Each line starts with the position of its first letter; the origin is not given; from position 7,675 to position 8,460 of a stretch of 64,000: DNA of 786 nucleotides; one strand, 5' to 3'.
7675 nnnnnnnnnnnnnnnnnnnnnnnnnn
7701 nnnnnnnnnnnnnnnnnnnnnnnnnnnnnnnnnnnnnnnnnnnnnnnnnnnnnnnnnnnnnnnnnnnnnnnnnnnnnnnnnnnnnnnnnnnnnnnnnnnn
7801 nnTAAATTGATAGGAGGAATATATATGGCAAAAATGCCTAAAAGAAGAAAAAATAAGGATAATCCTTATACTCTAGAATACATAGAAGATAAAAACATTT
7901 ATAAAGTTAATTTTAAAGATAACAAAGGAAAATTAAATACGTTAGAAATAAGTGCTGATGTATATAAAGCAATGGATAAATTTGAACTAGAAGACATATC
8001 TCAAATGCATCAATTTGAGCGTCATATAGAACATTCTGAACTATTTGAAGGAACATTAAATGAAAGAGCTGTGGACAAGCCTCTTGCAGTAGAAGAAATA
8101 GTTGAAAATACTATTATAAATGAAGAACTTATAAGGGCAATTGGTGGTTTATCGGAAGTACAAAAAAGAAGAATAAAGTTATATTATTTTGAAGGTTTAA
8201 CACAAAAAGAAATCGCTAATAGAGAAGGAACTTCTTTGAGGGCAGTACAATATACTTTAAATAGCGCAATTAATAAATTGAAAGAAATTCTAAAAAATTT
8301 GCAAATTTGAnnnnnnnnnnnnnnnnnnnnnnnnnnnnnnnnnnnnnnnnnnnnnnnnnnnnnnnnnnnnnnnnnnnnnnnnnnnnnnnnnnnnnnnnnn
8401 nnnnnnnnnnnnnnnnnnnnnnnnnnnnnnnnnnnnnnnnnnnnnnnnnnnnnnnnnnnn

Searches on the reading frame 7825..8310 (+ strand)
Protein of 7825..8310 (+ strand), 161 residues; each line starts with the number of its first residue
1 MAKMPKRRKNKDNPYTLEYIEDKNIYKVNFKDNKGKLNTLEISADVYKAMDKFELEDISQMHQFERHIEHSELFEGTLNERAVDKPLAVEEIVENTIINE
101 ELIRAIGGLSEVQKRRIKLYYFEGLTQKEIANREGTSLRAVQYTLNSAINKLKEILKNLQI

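Call 9: search_protein_families(library=pfam, proteins=[window:7825-8310:+], max_evalue=0.01)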
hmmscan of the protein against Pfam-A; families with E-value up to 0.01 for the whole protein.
window:7825-8310:+ (161 aa): 4 families
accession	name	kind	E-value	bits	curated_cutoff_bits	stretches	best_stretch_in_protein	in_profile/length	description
PF08281.18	Sigma70_r4_2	-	1.6e-09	37.7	25.7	1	100-151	2-53/54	Sigma-70, region 4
PF04545.22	Sigma70_r4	-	2.6e-08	33.7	24.1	1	105-154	1-50/50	Sigma-70, region 4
PF07638.17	Sigma70_ECF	-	5.3e-05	23.6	21.1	1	98-154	125-181/185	ECF sigma factor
PF04297.20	UPF0122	-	0.0044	17.7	22.7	1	109-159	18-68/101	Putative helix-turn-helix protein, YlxM / p13 like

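Call 10: find_homologous_proteins(query=window:7825-8310:+, max_evalue=0.001)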
Query window:7825-8310:+ (161 aa): 819 proteins with E <= 0.001 among 879 candidates; the best 120 are listed.
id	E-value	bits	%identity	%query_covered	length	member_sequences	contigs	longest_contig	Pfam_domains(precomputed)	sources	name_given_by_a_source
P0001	6.4e-87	307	90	99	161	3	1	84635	PF04545.23,PF08281.19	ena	-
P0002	2.6e-86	305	89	99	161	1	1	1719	PF04545.23,PF08281.19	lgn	-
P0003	1.0e-85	303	89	99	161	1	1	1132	PF04545.23,PF08281.19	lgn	-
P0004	1.0e-85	303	88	99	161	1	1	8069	PF04545.23,PF08281.19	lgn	-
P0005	3.7e-85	301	88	99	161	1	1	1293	PF04545.23,PF08281.19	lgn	-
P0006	1.4e-84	299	88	99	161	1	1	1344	PF04545.23,PF08281.19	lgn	-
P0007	3.5e-84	298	87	99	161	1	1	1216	PF04545.23,PF08281.19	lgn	-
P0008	6.1e-81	287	84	93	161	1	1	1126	PF04545.23,PF08281.19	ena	-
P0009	8.8e-80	284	83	93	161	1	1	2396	PF04545.23,PF08281.19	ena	-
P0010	2.4e-77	276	82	91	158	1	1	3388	PF04545.23,PF08281.19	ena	-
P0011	1.9e-66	240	67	100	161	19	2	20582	PF04545.23,PF08281.19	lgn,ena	-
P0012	3.3e-66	240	100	71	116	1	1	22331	-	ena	-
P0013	7.5e-66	239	68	100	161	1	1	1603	PF04545.23,PF08281.19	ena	-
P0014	2.8e-60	220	67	99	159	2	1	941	PF04545.23,PF08281.19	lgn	-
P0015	1.9e-59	218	67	96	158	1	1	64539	PF04545.23,PF08281.19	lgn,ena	-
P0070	1.2e-49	186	57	92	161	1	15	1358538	PF04545.23,PF08281.19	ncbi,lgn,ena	-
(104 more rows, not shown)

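Call 14: find_related_loci(query=A1, collection=genome_contigs, flank=5000)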
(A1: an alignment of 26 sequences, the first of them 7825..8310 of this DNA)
Query A1 (161 aa) in genome_contigs; peptide patterns used: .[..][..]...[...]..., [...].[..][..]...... (x = any residue, [..] = any of these).
332 stretches matched a pattern; 268 encode a relative of the query (tblastn E <= 1e-3); the best 80 are kept; 80 distinct loci.
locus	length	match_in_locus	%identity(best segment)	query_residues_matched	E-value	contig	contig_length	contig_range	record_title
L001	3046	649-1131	56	1-161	3e-57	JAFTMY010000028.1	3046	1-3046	MAG: Clostridia bacterium isolate RGIG3965 Roe_deer_Cecum-4__c61142, whole genome shotgun sequence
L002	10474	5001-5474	59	1-158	2e-56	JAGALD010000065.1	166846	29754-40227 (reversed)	MAG: Bacilli bacterium isolate RGIG8542 Water_deer_Cecum-2__c236085, whole genome shotgun sequence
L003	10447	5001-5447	58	1-149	4e-56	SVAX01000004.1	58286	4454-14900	MAG: Bacillota bacterium isolate SIG213 NODE_12642_length_58286_cov_9.711790, whole genome shotgun sequence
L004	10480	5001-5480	56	1-160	1e-55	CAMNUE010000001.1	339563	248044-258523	MAG: uncultured bacterium isolate SRR19792995_bin.67_metawrap_v1.3_MAG genome assembly, contig: ERZ12290371_5, whole gen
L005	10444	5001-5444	57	11-158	1e-52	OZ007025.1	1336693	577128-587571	MAG: uncultured Bacilli bacterium isolate metabat2_pooled_hifiasm.89 MAG genome assembly, chromosome: 1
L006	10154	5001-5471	52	1-157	2e-52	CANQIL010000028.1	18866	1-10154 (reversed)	MAG: uncultured Bacilli bacterium isolate Lapin-028__bin30 genome assembly, contig: Lapin-028__NODE_3237_length_18866_co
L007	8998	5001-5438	58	1-146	3e-52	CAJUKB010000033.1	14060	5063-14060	MAG TPA_asm: uncultured Bacilli bacterium isolate MGBC143693 genome assembly, contig: MGBC143693.33, whole genome shotgu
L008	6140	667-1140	53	1-158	7e-52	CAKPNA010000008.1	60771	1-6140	MAG: uncultured Bacilli bacterium isolate REFINED_METABAT215_TOP10_CONTIGS_1500_ASSEMBLY_K77_MERGED__Hadza_MoBio_C-REDO_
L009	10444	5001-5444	57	11-158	4e-52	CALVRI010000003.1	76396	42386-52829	MAG: uncultured Bacilli bacterium isolate BRZ_LG__bin9 genome assembly, contig: BRZ_LG__NODE_482_length_76396_cov_20.927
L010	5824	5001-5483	53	1-161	8e-52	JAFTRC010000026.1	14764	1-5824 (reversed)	MAG: Bacilli bacterium isolate RGIG4073 Roe_deer_Cecum.Co__c999896, whole genome shotgun sequence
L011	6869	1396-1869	53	1-158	9e-52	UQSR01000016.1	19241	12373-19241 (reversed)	uncultured Tenericutes bacterium isolate UMGS610 genome assembly, contig: NODE_1811_length_19241_cov_10.434692, whole ge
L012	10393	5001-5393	63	1-131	2e-51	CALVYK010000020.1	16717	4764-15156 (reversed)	MAG: uncultured Bacilli bacterium isolate BRZ_AM__bin79 genome assembly, contig: BRZ_AM__NODE_4118_length_16717_cov_23.3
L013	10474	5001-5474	53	1-158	1e-51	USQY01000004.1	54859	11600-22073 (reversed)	uncultured Clostridium sp. isolate UMGS1995 genome assembly, contig: NODE_381_length_54859_cov_5.885556, whole genome sh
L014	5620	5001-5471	51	1-157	2e-51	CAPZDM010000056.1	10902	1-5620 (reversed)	MAG TPA_asm: uncultured Clostridia bacterium isolate MGBC122997 genome assembly, contig: MGBC122997.56, whole genome sho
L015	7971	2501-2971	52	1-157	2e-51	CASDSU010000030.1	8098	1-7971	uncultured Eubacteriales bacterium isolate SI.A15.metabat-bins.146 genome assembly, contig: SI.A15.metabat-bins.146.fa_k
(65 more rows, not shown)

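Call 19: find_encoding_contigs(protein=P0001, flank=8000, max_places=3)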
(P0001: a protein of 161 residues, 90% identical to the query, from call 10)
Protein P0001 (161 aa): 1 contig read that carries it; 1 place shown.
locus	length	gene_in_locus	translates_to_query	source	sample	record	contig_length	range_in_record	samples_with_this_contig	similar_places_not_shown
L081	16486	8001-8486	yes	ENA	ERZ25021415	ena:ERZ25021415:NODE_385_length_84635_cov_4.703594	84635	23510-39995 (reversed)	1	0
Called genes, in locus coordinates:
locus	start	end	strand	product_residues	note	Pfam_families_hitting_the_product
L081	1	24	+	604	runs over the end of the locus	PF02534:T4SS-DNA_transf, PF10412:TrwB_AAD_bind (weak), PF12696:TraG-D_C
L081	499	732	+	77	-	-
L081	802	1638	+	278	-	PF19478:TrbL_2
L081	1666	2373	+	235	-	-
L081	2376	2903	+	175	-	PF18843:LPD28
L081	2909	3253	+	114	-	PF00436:SSB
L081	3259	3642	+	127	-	PF12666:PrgI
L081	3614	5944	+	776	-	PF01935:DUF87, PF12846:AAA_10 (weak), PF19044:P-loop_TraG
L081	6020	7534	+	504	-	PF01551:Peptidase_M23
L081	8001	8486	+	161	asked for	PF08281:Sigma70_r4_2, PF04545:Sigma70_r4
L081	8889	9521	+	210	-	PF21939:Gp10_C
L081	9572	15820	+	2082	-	PF25023:TEN_YD-shell (faint), PF05593:RHS_repeat (faint)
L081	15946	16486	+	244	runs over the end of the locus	-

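Call 20: find_encoding_contigs(protein=P0070, flank=8000, max_places=4)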
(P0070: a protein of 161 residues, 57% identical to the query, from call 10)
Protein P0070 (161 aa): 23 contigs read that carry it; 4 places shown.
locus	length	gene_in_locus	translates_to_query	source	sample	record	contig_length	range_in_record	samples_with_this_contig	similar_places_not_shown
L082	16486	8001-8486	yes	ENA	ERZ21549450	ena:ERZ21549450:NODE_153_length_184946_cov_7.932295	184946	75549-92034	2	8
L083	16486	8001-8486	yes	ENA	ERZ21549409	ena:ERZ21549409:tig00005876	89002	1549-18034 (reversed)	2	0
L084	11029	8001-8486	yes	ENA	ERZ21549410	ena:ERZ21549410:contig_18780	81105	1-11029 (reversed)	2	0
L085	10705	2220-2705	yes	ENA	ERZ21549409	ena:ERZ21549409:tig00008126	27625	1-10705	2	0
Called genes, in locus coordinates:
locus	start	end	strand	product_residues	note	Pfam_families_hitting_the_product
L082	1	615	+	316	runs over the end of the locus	PF13749:HATPase_c_4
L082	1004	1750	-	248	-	PF02371:Transposase_20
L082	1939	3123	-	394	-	PF13936:HTH_38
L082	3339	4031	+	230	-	PF02811:PHP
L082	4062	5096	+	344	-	PF01636:APH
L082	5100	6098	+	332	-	PF00535:Glycos_transf_2, PF10111:Glyco_tranf_2_2, PF13641:Glyco_tranf_2_3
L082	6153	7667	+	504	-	PF00023:Ank (faint), PF13606:Ank_3 (faint), PF13637:Ank_4 (faint), PF12796:Ank_2, PF13857:Ank_5 (weak)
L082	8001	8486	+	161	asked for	PF08281:Sigma70_r4_2, PF04545:Sigma70_r4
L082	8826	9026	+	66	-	-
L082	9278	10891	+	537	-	PF00239:Resolvase, PF07508:Recombinase, PF13408:Zn_ribbon_recom, PF14287:DUF4368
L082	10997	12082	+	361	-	PF01520:Amidase_3, PF27219:MJ0874 (faint), PF23577:LysM_RLK (faint), PF00570:HRDC (faint), PF01476:LysM, PF22310:NMB0315_dom_I (faint), PF23446:LysM1_NFP_LYK (faint), PF01476:LysM, +2 more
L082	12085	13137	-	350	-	PF16403:Bact_surface_Ig-like, PF01522:Polysacc_deac_1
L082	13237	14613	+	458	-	PF02878:PGM_PMM_I, PF02879:PGM_PMM_II, PF02880:PGM_PMM_III, PF00408:PGM_PMM_IV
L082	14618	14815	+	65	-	-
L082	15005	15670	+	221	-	PF02706:Wzz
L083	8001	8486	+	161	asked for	PF08281:Sigma70_r4_2, PF04545:Sigma70_r4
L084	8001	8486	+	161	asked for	PF08281:Sigma70_r4_2, PF04545:Sigma70_r4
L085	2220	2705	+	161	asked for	PF08281:Sigma70_r4_2, PF04545:Sigma70_r4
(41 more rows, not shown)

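Call 43: search_protein_families(library=ncbifam, proteins=[window:7825-8310:+], max_evalue=0.1)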
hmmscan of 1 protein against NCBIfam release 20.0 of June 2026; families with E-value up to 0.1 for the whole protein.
window:7825-8310:+ (161 aa): 50 families (the best 25 are shown)
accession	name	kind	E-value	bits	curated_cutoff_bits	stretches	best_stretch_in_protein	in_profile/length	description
TIGR02937.1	sigma70-ECF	superfamily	3.9e-14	52.6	42.9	1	58-156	82-165/165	sigma-70 family RNA polymerase sigma factor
NF009172.0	PRK12519.1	subfamily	1.8e-09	37.4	222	1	85-159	119-192/194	RNA polymerase sigma factor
TIGR02985.1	Sig70_bacteroi1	subfamily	1.1e-08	35.5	126.4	1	77-156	80-162/162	RNA polymerase sigma-70 factor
NF007228.0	PRK09646.1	subfamily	2.8e-08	33.7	226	1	88-157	122-191/194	ECF RNA polymerase sigma factor SigK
TIGR02479.1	FliA_WhiG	subfamily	2.3e-07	30.8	189.6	1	43-156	112-223/224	FliA/WhiG family RNA polymerase sigma factor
NF004935.0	PRK06288.1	equivalog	3.6e-07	30.1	343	1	74-159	183-265/270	RNA polymerase sigma factor WhiG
TIGR02959.1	SigZ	equivalog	7.1e-07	29.2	168.65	1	91-158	84-150/170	RNA polymerase sigma factor SigZ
TIGR02983.1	SigE-fam_strep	subfamily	1.6e-06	28.1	141.55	1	89-157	91-159/162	SigE family RNA polymerase sigma factor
TIGR02952.1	Sig70_famx2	equivalog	2.8e-06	27.3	206.45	1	89-155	103-169/170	ECF subfamily RNA polymerase sigma factor, BldN family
NF007215.0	PRK09637.1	equivalog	3.6e-06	27.1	212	1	98-157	96-155/181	RNA polymerase sigma factor SigZ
TIGR02984.1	Sig-70_plancto1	subfamily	9e-06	25.4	183.75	1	100-156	132-188/189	RNA polymerase sigma-70 factor, Planctomycetaceae-specific subfamily 1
NF005413.0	PRK06986.1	subfamily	1.1e-05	25.4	201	1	39-158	125-238/241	RNA polymerase sigma factor FliA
NF005644.0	PRK07408.1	subfamily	1.5e-05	24.8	261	1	75-158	174-255/258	RNA polymerase sigma factor SigF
NF006930.0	PRK09415.1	subfamily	3.3e-05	23.8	198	1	77-158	97-177/179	RNA polymerase factor sigma C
NF008890.0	PRK11924.1-3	equivalog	3.4e-05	23.3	284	1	90-157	135-202/205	RNA polymerase sigma factor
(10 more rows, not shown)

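Call 44: search_solved_structures(query=A1, max_evalue=1)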
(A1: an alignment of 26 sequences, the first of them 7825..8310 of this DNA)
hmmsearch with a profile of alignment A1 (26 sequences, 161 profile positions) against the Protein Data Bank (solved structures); distinct sequences matched with E-value up to 1: 21.
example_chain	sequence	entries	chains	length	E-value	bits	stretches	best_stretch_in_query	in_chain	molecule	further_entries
1rp3_A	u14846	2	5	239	8.3e-07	32.3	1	45-158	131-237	RNA polymerase sigma factor SIGMA-28 (FliA) | RNA polymerase sigma factor FliA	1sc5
6pfj_A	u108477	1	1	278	0.00016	24.9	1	76-154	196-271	RNA polymerase sigma factor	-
6pfv_A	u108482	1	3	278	0.00017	24.8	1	76-154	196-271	RNA polymerase sigma factor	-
2q1z_A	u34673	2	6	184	0.00068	22.8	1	92-155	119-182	RpoE, ECF SigE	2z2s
8jzt_A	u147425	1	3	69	0.0011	22.1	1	99-156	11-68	RNA polymerase sigma factor SigF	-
1s7o_A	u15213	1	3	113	0.0017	21.5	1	108-153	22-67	Hypothetical UPF0122 protein SPy1201/SpyM3_0842/SPs1042/spyM18_1152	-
4nqw_A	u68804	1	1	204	0.011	18.9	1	102-156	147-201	ECF RNA polymerase sigma factor SigK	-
7lq4_A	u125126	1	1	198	0.012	18.8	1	94-156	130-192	WhiG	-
6pmi_F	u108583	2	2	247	0.016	18.4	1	95-158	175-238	RNA polymerase sigma factor FliA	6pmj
1xsv_A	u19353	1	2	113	0.031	17.4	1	109-158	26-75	Hypothetical UPF0122 protein SAV1236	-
1l0o_C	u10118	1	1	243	0.084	16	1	101-140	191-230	sigma factor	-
5uxx_A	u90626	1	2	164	0.11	15.6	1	99-157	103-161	RNA polymerase sigma factor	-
3hug_A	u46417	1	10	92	0.17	15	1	88-158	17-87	RNA polymerase sigma factor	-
5wj7_A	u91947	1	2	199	0.22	14.7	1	21-108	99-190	DNA repair protein XRCC4,Myosin-7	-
5wuq_A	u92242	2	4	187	0.25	14.5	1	78-158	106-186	ECF RNA polymerase sigma factor SigW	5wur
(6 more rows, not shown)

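Call 45: search_protein_families(library=phrogs, proteins=[window:7825-8310:+], max_evalue=0.01)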
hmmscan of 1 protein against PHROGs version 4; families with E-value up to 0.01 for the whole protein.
window:7825-8310:+ (161 aa): 9 families
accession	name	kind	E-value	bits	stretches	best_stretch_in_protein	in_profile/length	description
phrog_11138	-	unknown function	1e-10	43.1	1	27-158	4-141/142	-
phrog_13787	-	unknown function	1.9e-09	38.9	1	63-159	76-171/172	-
phrog_1740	-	transcription regulation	9.4e-09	35.3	1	57-157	104-217/567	RNA polymerase sigma factor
phrog_3512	-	transcription regulation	1.4e-08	36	1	108-158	65-115/130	sigma factor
phrog_351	-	transcription regulation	7e-07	29.2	1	87-158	658-728/928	RNA polymerase sigma factor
phrog_36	-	transcription regulation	0.00023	21.8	1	3-159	43-190/220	transcriptional regulator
phrog_3282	-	transcription regulation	0.0013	19.6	1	88-153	26-91/158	sigma factor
phrog_248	-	transcription regulation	0.0015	19.7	1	100-158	81-139/161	transcriptional activator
phrog_12061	-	unknown function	0.003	18.4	0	115-158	57-100/111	-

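Call 63: search_dna_similar(query=window:7825-8307:+, collection=plasmids, mode=protein, max_rows=12)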
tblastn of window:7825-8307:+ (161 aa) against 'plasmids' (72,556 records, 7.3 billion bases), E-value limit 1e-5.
Records with a match: 2; places in all: 2; records where one place covers at least 80% of the query: 2.
Best place of each record, by identity: <60% 2.
By first word of the organism name: Enterococcus 2.
By predicted mobility (MOB-suite, as given by PLSDB): mobilizable 2.
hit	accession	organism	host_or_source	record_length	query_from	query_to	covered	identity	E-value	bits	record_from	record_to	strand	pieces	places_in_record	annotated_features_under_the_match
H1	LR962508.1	Enterococcus faecalis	-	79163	15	153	86%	33.3%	9e-9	60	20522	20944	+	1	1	none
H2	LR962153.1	Enterococcus faecalis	-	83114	15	153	86%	33.3%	9e-9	60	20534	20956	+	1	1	none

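Call 66: get_annotated_region(hit=H1, flank=2500)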
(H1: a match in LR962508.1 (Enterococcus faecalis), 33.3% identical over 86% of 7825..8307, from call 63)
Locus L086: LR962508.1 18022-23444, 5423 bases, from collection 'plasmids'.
description: Enterococcus faecalis isolate 28099_2#18 genome assembly, plasmid: 2
organism: Enterococcus faecalis (NCBI taxid 1351)
taxonomy: Bacteria; Bacillota; Bacilli; Lactobacillales; Enterococcaceae; Enterococcus; Enterococcus faecalis
host: -; source: -; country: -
typing (MOB-suite, as given by PLSDB): mobilizable; replicon rep_cluster_1027; relaxase MOBP
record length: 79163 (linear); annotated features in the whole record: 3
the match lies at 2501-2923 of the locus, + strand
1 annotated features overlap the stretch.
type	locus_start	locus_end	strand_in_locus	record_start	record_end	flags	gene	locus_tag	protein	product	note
predicted_resistance_gene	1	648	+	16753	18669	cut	tet(O)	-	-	tetracycline resistance ribosomal protection protein Tet(O)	predicted by amrfinderplus; class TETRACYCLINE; identity 99.84%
